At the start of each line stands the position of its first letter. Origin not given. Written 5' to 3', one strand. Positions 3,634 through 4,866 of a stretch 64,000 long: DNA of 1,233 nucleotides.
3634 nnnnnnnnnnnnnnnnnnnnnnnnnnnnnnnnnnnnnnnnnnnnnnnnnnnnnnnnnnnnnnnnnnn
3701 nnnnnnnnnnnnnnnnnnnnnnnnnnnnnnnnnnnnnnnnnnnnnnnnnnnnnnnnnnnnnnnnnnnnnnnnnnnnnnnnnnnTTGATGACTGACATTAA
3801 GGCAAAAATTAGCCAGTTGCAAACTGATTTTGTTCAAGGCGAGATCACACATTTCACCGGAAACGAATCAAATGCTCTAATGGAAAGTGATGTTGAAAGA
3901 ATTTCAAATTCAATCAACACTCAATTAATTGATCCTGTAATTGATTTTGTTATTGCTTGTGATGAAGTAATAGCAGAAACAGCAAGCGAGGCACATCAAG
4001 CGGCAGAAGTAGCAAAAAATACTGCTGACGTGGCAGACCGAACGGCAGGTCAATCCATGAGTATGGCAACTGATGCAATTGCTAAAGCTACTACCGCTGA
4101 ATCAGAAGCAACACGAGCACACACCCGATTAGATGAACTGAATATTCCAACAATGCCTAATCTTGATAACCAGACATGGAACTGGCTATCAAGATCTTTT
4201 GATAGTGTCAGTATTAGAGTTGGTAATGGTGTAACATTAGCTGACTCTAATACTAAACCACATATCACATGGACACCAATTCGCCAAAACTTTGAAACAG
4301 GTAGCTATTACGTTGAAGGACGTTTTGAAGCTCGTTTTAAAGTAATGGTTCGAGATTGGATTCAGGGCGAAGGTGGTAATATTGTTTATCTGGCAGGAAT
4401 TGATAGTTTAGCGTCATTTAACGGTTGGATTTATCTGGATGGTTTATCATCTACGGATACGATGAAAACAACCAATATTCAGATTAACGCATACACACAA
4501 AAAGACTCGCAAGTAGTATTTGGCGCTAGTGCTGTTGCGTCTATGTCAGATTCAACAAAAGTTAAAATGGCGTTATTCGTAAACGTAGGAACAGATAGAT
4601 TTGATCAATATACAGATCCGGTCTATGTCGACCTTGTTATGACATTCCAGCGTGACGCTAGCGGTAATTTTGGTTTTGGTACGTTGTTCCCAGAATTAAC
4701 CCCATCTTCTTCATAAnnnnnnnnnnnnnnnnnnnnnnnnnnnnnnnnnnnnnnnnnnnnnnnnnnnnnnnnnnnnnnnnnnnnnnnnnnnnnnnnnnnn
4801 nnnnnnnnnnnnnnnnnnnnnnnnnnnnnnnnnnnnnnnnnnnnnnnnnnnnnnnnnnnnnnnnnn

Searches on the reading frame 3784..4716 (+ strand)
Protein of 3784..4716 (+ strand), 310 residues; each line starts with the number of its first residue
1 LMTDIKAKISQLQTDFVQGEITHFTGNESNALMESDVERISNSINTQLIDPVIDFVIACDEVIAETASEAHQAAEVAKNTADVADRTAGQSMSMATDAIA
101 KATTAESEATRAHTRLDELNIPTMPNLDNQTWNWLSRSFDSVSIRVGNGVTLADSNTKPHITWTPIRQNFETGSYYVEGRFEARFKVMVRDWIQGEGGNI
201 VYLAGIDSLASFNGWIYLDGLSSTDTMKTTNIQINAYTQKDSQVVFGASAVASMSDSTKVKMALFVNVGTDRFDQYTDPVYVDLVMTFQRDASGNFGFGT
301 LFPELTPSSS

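Call 45: search_protein_families(library=phrogs, proteins=[window:3784-4716:+], max_evalue=0.00001)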
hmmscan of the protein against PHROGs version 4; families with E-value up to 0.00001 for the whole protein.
window:3784-4716:+ (310 aa): 1 family
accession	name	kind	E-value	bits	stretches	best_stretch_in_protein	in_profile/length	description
phrog_20809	-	unknown function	2e-20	73.5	1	262-303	4-45/45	-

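Call 56: search_protein_families(library=pfam, proteins=[window:3784-4716:+], max_evalue=0.01)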
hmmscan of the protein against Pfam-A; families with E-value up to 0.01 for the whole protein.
window:3784-4716:+ (310 aa): 1 family
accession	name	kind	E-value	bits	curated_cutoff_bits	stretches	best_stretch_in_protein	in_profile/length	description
PF11839.13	Alanine_zipper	-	0.0022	18.7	23.1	1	63-118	6-61/69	Alanine-zipper, major outer membrane lipoprotein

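Call 63: search_solved_structures(query=window:3784-4716:+, max_evalue=1)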
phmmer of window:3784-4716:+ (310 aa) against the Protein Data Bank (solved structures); distinct sequences matched with E-value up to 1: 1.
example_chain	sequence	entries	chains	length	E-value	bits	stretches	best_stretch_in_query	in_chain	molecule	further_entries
5myj_BR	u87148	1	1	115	0.8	12.3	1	34-86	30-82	50S ribosomal protein L18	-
